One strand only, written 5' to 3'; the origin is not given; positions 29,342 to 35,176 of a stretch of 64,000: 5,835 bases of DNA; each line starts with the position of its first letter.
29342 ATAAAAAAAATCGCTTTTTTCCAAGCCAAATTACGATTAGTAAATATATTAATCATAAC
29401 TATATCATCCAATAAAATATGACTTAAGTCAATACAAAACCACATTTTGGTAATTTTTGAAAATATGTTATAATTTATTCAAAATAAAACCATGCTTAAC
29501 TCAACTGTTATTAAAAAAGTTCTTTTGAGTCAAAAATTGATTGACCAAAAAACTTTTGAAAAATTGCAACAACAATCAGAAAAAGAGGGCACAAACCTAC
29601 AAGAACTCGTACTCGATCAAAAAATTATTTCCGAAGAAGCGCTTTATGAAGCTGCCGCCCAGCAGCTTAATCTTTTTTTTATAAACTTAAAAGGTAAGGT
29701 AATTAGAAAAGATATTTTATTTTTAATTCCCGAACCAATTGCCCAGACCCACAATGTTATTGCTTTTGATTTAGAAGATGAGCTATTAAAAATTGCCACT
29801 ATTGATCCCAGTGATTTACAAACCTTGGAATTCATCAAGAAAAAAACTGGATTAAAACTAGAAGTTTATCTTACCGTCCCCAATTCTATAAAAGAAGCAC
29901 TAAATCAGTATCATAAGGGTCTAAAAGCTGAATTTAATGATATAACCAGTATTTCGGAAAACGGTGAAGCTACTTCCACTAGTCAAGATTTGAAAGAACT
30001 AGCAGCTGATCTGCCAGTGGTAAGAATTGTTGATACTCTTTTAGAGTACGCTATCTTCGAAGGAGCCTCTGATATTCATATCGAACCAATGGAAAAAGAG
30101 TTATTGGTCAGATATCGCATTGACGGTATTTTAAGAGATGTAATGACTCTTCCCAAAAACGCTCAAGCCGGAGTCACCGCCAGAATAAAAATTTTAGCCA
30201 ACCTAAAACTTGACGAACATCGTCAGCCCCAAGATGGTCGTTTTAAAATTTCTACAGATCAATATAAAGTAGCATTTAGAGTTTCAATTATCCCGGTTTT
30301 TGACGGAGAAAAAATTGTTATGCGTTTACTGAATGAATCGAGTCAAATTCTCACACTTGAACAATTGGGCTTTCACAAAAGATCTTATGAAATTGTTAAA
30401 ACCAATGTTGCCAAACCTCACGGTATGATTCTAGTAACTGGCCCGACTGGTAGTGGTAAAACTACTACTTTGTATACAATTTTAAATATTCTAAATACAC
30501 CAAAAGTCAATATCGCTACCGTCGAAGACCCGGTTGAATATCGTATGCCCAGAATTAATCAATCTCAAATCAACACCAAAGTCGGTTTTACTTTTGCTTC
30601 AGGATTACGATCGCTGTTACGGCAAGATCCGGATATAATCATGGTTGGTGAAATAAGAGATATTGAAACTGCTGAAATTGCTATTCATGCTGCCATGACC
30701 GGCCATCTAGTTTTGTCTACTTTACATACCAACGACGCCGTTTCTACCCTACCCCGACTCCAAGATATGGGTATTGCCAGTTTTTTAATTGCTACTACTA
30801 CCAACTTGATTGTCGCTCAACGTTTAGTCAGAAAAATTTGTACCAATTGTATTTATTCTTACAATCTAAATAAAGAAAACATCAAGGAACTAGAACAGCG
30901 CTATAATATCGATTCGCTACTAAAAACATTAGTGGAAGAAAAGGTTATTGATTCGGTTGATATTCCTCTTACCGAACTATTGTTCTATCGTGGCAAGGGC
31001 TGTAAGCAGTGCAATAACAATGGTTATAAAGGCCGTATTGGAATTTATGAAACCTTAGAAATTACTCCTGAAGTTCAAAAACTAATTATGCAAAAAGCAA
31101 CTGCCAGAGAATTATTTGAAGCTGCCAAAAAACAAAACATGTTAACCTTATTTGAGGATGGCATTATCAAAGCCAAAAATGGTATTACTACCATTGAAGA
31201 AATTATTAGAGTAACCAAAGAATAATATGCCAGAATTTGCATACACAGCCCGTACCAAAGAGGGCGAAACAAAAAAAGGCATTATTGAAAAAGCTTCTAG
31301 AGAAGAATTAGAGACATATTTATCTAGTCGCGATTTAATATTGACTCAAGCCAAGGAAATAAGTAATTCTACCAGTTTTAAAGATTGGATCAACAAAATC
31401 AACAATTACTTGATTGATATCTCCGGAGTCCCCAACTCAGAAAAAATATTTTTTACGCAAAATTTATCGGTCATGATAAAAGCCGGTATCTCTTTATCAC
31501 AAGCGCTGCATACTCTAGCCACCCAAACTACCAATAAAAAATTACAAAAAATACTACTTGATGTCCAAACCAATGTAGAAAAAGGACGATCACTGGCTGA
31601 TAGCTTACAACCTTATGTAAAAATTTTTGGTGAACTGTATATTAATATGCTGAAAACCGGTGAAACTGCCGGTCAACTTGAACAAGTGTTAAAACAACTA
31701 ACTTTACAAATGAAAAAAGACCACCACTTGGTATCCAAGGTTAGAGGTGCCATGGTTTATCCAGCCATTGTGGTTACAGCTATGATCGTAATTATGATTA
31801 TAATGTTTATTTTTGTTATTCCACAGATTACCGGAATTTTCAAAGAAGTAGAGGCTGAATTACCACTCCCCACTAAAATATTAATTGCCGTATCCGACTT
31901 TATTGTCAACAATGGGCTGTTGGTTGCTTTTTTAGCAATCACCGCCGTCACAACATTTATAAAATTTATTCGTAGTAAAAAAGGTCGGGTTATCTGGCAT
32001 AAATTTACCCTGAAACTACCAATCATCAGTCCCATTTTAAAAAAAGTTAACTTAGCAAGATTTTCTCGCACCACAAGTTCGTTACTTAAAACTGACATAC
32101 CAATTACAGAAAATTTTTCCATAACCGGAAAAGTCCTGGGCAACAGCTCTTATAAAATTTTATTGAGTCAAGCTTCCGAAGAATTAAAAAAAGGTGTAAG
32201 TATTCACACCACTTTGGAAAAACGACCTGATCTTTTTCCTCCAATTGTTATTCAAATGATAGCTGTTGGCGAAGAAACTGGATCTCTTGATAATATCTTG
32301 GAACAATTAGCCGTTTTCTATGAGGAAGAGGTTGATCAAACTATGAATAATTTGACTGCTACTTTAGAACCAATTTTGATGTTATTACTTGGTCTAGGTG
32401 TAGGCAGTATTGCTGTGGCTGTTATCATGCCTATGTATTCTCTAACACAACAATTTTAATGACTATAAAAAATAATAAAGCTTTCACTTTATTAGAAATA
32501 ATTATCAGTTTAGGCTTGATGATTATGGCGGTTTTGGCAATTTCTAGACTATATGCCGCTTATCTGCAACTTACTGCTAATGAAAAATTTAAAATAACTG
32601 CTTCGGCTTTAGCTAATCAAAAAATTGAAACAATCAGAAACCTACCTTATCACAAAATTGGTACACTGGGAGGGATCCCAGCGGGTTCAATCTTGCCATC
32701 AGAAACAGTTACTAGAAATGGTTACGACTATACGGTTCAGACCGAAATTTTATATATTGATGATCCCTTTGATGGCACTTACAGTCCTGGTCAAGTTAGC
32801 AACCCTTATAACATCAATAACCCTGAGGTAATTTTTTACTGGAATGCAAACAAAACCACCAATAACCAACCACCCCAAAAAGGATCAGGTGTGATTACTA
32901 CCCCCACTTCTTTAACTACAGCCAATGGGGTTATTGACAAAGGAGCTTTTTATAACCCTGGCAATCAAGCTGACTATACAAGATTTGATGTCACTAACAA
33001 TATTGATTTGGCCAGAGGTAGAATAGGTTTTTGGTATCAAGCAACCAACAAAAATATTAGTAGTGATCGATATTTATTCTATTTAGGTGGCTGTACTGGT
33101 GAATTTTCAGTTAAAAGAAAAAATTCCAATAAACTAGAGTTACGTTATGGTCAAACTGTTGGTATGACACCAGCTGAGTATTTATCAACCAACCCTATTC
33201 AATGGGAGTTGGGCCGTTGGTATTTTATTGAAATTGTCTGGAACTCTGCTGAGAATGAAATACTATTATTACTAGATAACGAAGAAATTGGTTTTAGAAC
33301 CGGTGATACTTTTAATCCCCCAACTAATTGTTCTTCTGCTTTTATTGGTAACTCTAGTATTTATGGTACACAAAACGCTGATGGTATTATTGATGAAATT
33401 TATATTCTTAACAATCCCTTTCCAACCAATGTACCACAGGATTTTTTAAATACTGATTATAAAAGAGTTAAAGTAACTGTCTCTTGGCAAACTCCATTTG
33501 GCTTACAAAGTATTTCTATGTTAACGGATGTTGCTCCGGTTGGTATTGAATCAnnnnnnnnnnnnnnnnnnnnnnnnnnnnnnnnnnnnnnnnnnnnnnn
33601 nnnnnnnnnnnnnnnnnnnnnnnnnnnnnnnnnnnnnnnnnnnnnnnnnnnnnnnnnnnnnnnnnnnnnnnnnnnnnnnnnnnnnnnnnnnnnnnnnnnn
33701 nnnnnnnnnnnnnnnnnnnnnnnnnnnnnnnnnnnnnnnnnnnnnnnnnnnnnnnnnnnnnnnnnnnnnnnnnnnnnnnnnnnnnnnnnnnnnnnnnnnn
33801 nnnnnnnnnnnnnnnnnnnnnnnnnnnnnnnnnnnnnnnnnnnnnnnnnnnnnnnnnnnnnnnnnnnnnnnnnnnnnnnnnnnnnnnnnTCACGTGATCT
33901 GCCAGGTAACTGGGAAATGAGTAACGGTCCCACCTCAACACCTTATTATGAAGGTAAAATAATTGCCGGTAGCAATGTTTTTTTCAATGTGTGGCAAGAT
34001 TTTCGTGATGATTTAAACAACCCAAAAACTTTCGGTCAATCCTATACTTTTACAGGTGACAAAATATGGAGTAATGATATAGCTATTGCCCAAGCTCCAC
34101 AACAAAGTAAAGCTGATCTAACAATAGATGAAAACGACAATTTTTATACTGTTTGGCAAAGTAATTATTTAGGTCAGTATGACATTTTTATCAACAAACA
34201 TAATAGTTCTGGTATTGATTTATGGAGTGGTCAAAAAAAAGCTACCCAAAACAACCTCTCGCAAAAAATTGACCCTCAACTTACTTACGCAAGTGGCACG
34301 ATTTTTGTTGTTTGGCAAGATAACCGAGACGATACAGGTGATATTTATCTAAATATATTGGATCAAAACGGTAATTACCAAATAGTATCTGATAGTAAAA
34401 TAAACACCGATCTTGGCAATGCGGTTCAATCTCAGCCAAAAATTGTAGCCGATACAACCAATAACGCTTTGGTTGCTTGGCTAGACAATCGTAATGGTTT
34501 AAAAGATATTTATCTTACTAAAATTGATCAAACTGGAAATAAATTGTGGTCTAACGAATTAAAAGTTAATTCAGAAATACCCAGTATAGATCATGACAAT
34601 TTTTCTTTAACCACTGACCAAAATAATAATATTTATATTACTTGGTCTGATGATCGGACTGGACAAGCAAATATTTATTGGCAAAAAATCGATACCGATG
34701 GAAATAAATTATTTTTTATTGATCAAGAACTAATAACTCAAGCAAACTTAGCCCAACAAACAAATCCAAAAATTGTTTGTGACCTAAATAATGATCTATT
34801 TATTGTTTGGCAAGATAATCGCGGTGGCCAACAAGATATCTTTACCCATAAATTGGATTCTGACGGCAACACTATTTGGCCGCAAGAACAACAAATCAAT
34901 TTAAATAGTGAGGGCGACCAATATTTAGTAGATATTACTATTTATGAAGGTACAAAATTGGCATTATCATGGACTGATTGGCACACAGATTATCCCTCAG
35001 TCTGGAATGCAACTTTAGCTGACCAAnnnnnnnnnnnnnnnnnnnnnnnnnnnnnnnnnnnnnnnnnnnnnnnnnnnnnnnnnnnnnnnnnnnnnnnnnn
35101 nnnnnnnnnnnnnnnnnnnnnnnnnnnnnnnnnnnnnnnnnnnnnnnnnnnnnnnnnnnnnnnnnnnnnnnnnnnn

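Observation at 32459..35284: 941-aa type IV pilin-like protein carrying lectin-like and propeller-like modules: candidate pilus-borne host adhesin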

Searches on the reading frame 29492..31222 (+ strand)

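Call 8: search_protein_families(library=pfam, proteins=[window:29492-31222:+], max_evalue=0.1)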
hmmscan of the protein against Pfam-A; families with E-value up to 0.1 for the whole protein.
window:29492-31222:+ (577 aa): 22 families
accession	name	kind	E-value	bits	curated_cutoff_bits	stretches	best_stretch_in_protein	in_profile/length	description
PF00437.27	T2SSE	-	4.9e-132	440.5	24.9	1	171-573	3-370/370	Type II/IV secretion system protein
PF05157.20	MshEN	-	5.8e-13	49.1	23.1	1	60-142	2-85/90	MshEN domain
PF13401.12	AAA_22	-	0.00027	21.7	27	1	310-347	5-42/130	AAA domain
PF13555.12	AAA_29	-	0.00036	20.7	27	1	307-338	19-50/61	P-loop containing region of AAA domain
PF25199.1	nSTAND_NTPase5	-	0.00044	20.5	34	1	301-351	32-83/145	Novel STAND NTPase 5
PF13191.12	AAA_16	-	0.0015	19.5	32.6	1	309-352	24-64/167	AAA ATPase domain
PF13245.12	AAA_19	-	0.0018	18.9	25.1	1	307-338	8-39/134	AAA domain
PF20720.3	nSTAND3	-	0.0021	18.2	27.2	1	306-346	13-53/155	Novel STAND NTPase 3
PF03266.21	NTPase_1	-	0.0032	17.8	23.9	0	313-341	2-30/168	NTPase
PF03215.21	Rad17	-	0.0039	17.6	23.8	1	289-360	18-92/186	Rad17 P-loop domain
PF00485.24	PRK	-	0.0056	17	22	1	313-356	2-45/196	Phosphoribulokinase / Uridine kinase family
PF13173.12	AAA_14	-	0.0059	17.1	27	1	312-400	4-83/129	AAA domain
PF00004.35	AAA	-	0.0065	17.3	21.2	1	313-395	1-73/131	ATPase family associated with various cellular activities (AAA)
PF13604.12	AAA_30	-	0.0075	16.5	27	1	300-335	8-43/191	AAA domain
PF12775.13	AAA_7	-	0.0087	16.1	25.8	1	300-344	23-67/181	P-loop containing dynein motor region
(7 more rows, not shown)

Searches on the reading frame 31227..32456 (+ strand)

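Call 8: search_protein_families(library=pfam, proteins=[window:31227-32456:+], max_evalue=0.1)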
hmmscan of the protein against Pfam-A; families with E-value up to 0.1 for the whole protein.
window:31227-32456:+ (410 aa): 1 family
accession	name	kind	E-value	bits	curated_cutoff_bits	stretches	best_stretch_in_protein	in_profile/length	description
PF00482.28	T2SSF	-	1.7e-55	186.8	25.2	2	76-199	1-125/125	Type II secretion system (T2SS), protein F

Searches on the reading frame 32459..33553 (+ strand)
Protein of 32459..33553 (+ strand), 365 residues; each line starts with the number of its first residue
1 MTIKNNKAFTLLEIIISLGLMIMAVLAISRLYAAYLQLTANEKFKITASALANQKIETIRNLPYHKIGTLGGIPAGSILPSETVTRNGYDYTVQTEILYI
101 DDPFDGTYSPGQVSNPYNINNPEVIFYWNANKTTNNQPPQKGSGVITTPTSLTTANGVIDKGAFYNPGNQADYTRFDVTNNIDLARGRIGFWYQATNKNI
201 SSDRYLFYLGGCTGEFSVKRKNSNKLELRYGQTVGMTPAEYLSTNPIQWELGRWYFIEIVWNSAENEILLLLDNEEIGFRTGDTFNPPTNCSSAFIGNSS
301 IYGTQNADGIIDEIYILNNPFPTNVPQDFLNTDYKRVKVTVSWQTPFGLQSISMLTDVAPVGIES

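Call 56: predict_structure(alignment_id=A3)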
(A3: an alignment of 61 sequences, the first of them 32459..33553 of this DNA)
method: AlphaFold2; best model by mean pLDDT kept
length: 365 residues; sequences in the alignment: 61
mean_pLDDT: 88.7   pTM: 0.62
mean pLDDT of the five models: 88.7, 87.0, 86.5, 85.1, 84.5
residues with pLDDT >= 90: 250; 70-90: 76; 50-70: 21; < 50: 18
segments of 3 or more residues with pLDDT < 50: 1-3, 106-113, 325-329
pLDDT, mean of each block of 10 residues (from residue 1): 57 91 96 93 96 96 88 84 95 93 51 72 95 97 97 96 92 97 97 94 95 96 91 75 87 95 95 89 90 98 95 97 56 85 93 93 60
secondary structure, 60 per line:
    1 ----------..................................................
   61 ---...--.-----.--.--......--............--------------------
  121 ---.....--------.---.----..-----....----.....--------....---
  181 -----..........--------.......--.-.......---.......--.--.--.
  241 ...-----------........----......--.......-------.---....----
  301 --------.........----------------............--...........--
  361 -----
elements in order: H11-60 E81-86 E89-100 E124-128 E153-156 E161-165 E174-177 E186-195 E204-210 E215-221 E225-231 E240-243 E255-262 E267-272 E275-281 E293-296 E309-317 E334-345 E348-358

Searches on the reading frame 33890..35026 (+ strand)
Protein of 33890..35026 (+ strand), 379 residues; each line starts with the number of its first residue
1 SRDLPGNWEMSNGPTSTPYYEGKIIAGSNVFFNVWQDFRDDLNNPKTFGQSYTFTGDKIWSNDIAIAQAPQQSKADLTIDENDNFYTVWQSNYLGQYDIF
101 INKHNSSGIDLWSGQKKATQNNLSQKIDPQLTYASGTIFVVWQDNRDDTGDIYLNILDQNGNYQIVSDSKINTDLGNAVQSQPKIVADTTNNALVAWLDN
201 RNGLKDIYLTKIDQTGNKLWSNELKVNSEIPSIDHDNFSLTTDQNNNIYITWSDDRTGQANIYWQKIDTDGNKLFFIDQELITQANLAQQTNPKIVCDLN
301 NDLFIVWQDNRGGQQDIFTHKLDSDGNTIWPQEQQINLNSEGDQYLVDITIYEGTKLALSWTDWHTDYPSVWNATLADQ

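Call 12: find_homologous_proteins(query=window:33890-35026:+)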
Query seq(379 aa) (379 aa): 11 proteins with E <= 0.001 among 974 candidates.
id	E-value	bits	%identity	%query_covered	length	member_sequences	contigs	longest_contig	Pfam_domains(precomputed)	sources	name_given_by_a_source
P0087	3.5e-30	124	23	76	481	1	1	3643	PF21471.4,PF13088.13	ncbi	ncbi:MAG: hypothetical protein ACC662_04555 [Planctomycetota bacterium]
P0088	1.8e-29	121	29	75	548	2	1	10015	PF18962.8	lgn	-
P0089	2.9e-22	98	24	76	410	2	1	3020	PF24316.2,PF02012.27,PF13088.13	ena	-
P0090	1.2e-20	92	25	76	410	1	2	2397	PF24316.2,PF02012.27,PF13088.13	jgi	jgi:hypothetical protein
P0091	1.7e-20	92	25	76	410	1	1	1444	PF24316.2,PF02012.27,PF13088.13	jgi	-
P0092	7.4e-19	86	24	81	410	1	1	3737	PF24316.2,PF02012.27,PF13088.13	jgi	jgi:BNR repeat-like domain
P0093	1.1e-18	86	25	81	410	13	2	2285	PF24316.2,PF02012.27,PF13088.13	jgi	jgi:hypothetical protein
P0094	9.5e-17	79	25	76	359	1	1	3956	PF24316.2,PF02012.27,PF13088.13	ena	-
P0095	7.9e-11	60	25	73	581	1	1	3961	PF24316.2,PF15892.12,PF13088.13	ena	-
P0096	1.6e-9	56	32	45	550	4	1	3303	PF08308.18,PF06739.18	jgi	-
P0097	3.4e-4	38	24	83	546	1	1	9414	PF17164.11,PF18962.8,PF06739.18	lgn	-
